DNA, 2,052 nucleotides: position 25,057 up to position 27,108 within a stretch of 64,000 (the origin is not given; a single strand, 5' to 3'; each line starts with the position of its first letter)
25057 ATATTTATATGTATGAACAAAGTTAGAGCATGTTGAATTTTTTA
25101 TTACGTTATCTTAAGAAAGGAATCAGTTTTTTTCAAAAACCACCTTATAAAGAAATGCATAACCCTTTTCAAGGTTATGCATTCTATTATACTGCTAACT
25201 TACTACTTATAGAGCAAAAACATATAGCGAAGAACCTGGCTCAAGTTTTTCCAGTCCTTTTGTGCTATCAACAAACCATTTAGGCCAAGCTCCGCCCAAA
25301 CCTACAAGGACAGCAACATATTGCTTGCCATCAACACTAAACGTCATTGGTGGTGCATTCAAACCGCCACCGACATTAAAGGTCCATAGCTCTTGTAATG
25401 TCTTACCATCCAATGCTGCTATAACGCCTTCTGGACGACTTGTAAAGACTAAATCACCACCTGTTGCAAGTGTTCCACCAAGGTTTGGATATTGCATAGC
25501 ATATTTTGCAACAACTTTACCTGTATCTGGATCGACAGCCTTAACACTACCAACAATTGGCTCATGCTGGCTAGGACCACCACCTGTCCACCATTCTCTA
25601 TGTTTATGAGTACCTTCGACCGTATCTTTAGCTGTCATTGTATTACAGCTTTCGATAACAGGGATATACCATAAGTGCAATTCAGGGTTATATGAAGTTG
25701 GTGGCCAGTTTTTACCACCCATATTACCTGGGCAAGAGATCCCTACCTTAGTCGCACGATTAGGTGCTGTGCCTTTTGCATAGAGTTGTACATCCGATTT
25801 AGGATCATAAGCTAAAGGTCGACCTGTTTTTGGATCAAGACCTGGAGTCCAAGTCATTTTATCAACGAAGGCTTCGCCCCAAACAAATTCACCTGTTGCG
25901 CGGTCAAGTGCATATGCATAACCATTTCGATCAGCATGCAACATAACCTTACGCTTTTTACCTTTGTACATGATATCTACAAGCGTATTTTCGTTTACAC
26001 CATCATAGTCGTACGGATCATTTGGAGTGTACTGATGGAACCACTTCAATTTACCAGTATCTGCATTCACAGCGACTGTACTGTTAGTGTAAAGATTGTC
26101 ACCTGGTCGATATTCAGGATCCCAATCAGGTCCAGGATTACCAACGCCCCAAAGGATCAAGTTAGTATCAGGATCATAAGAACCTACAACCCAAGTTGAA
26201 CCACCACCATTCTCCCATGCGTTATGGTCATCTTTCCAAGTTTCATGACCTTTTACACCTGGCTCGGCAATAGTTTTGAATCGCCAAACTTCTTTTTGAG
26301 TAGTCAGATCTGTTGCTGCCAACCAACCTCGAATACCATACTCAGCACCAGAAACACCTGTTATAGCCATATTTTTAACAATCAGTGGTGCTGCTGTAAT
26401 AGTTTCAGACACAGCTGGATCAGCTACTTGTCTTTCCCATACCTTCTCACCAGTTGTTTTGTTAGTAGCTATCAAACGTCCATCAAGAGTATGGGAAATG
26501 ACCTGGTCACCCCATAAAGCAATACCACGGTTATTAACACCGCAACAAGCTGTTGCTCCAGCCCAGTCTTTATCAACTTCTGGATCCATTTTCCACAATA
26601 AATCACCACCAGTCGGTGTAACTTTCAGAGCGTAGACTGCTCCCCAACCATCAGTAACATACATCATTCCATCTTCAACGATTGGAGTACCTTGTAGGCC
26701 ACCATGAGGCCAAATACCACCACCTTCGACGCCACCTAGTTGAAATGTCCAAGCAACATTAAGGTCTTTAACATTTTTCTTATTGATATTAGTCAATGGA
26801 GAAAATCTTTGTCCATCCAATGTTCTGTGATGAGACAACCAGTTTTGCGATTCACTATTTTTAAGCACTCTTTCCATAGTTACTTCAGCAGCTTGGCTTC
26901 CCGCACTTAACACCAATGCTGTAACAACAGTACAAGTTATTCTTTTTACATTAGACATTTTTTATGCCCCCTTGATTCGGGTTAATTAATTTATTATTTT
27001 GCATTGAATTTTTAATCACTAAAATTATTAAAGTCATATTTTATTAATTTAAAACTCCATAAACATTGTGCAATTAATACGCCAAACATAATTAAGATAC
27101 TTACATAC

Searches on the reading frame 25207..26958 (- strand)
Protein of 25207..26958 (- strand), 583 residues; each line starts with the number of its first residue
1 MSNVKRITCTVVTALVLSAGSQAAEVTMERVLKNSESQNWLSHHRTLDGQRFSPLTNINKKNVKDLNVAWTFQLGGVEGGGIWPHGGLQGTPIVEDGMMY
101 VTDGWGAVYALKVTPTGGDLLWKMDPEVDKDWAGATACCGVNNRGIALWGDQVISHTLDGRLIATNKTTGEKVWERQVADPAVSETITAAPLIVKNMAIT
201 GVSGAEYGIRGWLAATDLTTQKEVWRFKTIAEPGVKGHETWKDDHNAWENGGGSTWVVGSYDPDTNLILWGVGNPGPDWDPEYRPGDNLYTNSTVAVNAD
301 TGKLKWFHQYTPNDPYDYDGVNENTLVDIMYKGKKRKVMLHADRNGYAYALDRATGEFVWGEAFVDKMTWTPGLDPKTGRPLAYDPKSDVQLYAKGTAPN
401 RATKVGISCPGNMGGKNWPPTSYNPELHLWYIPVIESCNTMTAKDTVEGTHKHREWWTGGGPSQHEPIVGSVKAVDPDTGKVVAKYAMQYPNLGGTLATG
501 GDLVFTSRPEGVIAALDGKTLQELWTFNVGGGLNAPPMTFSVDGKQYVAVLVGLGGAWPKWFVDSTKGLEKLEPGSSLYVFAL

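Call 4: search_protein_families(library=pfam, proteins=[window:25207-26958:-])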
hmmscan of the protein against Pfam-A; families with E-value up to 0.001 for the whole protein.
window:25207-26958:- (583 aa): 4 families
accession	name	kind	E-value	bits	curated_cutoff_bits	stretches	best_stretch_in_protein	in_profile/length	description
PF01011.28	PQQ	-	9.3e-69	233.1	26.7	2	40-361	1-337/595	Glucose/ethanol/alcohol dehydrogenase, beta-propeller domain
PF13360.13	PQQ_2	-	3.7e-21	76.3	27.6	2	86-232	63-199/233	Outer membrane protein assembly factor BamB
PF13570.13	Beta-prop_ACSF4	-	3.3e-07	30.5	133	0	88-209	93-200/329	Beta-alanine-activating enzyme, beta-propeller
PF23727.1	Beta-prop_FAM234A_B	-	0.00074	18.6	26.4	0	110-180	54-120/467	FAM234A/B beta-propeller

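Call 7: search_protein_families(library=ncbifam, proteins=[window:25207-26958:-])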
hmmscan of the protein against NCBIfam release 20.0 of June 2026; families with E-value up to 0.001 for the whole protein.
window:25207-26958:- (583 aa): 5 families
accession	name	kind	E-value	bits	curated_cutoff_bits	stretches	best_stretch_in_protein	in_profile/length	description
TIGR03075.1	PQQ_enz_alc_DH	subfamily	2.1e-164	548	480.05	1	23-556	3-530/530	PQQ-dependent dehydrogenase, methanol/ethanol family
TIGR04528.1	acido_non_PQQ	subfamily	8.4e-111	371.1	650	1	37-552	3-484/493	acido-empty-quinoprotein group A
TIGR03074.1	PQQ_membr_DH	subfamily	6.2e-48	163.2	832.65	2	21-359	137-501/783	membrane-bound PQQ-dependent dehydrogenase, glucose/quinate/shikimate family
TIGR03300.1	assembly_YfgL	equivalog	1.4e-15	56.9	285.2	2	65-228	39-172/377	outer membrane protein assembly factor BamB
NF008351.0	PRK11138.1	equivalog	4.1e-13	48.6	423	1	90-199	63-169/394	outer membrane protein assembly factor BamB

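Call 17: search_solved_structures(query=window:25207-26958:-, max_evalue=1e-20, show_alignments=0)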
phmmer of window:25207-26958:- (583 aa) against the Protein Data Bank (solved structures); distinct sequences matched with E-value up to 1e-20: 26.
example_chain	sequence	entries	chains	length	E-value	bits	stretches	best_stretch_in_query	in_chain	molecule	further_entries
6zcv_A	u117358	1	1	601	5e-108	365.3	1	11-582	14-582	Quinoprotein ethanol dehydrogenase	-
6zcw_A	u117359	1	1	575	9.7e-107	361.1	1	28-583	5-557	Quinoprotein ethanol dehydrogenase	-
1kv9_A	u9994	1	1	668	4.8e-96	325.8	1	38-582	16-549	TYPE II QUINOHEMOPROTEIN ALCOHOL DEHYDROGENASE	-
1yiq_A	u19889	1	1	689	4.2e-95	322.6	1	32-560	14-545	Quinohemoprotein alcohol dehydrogenase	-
1flg_A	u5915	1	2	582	2.3e-89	303.7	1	39-583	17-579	PROTEIN (QUINOPROTEIN ETHANOL DEHYDROGENASE)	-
6dam_A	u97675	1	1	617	3.6e-87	296.4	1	7-559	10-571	Lanthanide-dependent methanol dehydrogenase XoxF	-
1kb0_A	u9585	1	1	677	1.4e-81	278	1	49-559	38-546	quinohemoprotein alcohol dehydrogenase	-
6oc5_A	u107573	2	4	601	1e-80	275.1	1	15-558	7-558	Lanthanide-dependent methanol dehydrogenase XoxF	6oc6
4mae_A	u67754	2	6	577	2.3e-80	274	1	34-557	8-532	Methanol dehydrogenase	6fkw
9ism_A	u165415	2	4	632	1e-79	271.8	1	10-559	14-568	Methanol dehydrogenase, alpha subunit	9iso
4tqo_B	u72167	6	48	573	3.1e-78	266.9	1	35-559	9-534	Methanol dehydrogenase protein, large subunit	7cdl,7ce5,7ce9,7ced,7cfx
1h4i_A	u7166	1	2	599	5.1e-78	266.2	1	35-560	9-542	METHANOL DEHYDROGENASE SUBUNIT 1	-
1w6s_A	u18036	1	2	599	5.2e-78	266.2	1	35-560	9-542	METHANOL DEHYDROGENASE SUBUNIT 1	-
1h4j_A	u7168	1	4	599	1.6e-77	264.6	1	35-560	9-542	Methanol dehydrogenase [cytochrome c] subunit 1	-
2d0v_A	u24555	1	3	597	8.8e-77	262.1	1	35-559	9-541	methanol dehydrogenase large subunit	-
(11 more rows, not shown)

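Call 20: search_solved_structures(query=window:25207-26958:-, max_evalue=1e-85, show_alignments=5)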
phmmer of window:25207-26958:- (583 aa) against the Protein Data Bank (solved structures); distinct sequences matched with E-value up to 1e-85: 6.
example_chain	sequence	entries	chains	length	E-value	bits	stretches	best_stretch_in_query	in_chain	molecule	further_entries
6zcv_A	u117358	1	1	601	5e-108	365.3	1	11-582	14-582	Quinoprotein ethanol dehydrogenase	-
6zcw_A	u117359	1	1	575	9.7e-107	361.1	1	28-583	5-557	Quinoprotein ethanol dehydrogenase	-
1kv9_A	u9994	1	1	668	4.8e-96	325.8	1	38-582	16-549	TYPE II QUINOHEMOPROTEIN ALCOHOL DEHYDROGENASE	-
1yiq_A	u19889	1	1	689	4.2e-95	322.6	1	32-560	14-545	Quinohemoprotein alcohol dehydrogenase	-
1flg_A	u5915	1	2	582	2.3e-89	303.7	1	39-583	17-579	PROTEIN (QUINOPROTEIN ETHANOL DEHYDROGENASE)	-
6dam_A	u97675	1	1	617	3.6e-87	296.4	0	7-559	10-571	Lanthanide-dependent methanol dehydrogenase XoxF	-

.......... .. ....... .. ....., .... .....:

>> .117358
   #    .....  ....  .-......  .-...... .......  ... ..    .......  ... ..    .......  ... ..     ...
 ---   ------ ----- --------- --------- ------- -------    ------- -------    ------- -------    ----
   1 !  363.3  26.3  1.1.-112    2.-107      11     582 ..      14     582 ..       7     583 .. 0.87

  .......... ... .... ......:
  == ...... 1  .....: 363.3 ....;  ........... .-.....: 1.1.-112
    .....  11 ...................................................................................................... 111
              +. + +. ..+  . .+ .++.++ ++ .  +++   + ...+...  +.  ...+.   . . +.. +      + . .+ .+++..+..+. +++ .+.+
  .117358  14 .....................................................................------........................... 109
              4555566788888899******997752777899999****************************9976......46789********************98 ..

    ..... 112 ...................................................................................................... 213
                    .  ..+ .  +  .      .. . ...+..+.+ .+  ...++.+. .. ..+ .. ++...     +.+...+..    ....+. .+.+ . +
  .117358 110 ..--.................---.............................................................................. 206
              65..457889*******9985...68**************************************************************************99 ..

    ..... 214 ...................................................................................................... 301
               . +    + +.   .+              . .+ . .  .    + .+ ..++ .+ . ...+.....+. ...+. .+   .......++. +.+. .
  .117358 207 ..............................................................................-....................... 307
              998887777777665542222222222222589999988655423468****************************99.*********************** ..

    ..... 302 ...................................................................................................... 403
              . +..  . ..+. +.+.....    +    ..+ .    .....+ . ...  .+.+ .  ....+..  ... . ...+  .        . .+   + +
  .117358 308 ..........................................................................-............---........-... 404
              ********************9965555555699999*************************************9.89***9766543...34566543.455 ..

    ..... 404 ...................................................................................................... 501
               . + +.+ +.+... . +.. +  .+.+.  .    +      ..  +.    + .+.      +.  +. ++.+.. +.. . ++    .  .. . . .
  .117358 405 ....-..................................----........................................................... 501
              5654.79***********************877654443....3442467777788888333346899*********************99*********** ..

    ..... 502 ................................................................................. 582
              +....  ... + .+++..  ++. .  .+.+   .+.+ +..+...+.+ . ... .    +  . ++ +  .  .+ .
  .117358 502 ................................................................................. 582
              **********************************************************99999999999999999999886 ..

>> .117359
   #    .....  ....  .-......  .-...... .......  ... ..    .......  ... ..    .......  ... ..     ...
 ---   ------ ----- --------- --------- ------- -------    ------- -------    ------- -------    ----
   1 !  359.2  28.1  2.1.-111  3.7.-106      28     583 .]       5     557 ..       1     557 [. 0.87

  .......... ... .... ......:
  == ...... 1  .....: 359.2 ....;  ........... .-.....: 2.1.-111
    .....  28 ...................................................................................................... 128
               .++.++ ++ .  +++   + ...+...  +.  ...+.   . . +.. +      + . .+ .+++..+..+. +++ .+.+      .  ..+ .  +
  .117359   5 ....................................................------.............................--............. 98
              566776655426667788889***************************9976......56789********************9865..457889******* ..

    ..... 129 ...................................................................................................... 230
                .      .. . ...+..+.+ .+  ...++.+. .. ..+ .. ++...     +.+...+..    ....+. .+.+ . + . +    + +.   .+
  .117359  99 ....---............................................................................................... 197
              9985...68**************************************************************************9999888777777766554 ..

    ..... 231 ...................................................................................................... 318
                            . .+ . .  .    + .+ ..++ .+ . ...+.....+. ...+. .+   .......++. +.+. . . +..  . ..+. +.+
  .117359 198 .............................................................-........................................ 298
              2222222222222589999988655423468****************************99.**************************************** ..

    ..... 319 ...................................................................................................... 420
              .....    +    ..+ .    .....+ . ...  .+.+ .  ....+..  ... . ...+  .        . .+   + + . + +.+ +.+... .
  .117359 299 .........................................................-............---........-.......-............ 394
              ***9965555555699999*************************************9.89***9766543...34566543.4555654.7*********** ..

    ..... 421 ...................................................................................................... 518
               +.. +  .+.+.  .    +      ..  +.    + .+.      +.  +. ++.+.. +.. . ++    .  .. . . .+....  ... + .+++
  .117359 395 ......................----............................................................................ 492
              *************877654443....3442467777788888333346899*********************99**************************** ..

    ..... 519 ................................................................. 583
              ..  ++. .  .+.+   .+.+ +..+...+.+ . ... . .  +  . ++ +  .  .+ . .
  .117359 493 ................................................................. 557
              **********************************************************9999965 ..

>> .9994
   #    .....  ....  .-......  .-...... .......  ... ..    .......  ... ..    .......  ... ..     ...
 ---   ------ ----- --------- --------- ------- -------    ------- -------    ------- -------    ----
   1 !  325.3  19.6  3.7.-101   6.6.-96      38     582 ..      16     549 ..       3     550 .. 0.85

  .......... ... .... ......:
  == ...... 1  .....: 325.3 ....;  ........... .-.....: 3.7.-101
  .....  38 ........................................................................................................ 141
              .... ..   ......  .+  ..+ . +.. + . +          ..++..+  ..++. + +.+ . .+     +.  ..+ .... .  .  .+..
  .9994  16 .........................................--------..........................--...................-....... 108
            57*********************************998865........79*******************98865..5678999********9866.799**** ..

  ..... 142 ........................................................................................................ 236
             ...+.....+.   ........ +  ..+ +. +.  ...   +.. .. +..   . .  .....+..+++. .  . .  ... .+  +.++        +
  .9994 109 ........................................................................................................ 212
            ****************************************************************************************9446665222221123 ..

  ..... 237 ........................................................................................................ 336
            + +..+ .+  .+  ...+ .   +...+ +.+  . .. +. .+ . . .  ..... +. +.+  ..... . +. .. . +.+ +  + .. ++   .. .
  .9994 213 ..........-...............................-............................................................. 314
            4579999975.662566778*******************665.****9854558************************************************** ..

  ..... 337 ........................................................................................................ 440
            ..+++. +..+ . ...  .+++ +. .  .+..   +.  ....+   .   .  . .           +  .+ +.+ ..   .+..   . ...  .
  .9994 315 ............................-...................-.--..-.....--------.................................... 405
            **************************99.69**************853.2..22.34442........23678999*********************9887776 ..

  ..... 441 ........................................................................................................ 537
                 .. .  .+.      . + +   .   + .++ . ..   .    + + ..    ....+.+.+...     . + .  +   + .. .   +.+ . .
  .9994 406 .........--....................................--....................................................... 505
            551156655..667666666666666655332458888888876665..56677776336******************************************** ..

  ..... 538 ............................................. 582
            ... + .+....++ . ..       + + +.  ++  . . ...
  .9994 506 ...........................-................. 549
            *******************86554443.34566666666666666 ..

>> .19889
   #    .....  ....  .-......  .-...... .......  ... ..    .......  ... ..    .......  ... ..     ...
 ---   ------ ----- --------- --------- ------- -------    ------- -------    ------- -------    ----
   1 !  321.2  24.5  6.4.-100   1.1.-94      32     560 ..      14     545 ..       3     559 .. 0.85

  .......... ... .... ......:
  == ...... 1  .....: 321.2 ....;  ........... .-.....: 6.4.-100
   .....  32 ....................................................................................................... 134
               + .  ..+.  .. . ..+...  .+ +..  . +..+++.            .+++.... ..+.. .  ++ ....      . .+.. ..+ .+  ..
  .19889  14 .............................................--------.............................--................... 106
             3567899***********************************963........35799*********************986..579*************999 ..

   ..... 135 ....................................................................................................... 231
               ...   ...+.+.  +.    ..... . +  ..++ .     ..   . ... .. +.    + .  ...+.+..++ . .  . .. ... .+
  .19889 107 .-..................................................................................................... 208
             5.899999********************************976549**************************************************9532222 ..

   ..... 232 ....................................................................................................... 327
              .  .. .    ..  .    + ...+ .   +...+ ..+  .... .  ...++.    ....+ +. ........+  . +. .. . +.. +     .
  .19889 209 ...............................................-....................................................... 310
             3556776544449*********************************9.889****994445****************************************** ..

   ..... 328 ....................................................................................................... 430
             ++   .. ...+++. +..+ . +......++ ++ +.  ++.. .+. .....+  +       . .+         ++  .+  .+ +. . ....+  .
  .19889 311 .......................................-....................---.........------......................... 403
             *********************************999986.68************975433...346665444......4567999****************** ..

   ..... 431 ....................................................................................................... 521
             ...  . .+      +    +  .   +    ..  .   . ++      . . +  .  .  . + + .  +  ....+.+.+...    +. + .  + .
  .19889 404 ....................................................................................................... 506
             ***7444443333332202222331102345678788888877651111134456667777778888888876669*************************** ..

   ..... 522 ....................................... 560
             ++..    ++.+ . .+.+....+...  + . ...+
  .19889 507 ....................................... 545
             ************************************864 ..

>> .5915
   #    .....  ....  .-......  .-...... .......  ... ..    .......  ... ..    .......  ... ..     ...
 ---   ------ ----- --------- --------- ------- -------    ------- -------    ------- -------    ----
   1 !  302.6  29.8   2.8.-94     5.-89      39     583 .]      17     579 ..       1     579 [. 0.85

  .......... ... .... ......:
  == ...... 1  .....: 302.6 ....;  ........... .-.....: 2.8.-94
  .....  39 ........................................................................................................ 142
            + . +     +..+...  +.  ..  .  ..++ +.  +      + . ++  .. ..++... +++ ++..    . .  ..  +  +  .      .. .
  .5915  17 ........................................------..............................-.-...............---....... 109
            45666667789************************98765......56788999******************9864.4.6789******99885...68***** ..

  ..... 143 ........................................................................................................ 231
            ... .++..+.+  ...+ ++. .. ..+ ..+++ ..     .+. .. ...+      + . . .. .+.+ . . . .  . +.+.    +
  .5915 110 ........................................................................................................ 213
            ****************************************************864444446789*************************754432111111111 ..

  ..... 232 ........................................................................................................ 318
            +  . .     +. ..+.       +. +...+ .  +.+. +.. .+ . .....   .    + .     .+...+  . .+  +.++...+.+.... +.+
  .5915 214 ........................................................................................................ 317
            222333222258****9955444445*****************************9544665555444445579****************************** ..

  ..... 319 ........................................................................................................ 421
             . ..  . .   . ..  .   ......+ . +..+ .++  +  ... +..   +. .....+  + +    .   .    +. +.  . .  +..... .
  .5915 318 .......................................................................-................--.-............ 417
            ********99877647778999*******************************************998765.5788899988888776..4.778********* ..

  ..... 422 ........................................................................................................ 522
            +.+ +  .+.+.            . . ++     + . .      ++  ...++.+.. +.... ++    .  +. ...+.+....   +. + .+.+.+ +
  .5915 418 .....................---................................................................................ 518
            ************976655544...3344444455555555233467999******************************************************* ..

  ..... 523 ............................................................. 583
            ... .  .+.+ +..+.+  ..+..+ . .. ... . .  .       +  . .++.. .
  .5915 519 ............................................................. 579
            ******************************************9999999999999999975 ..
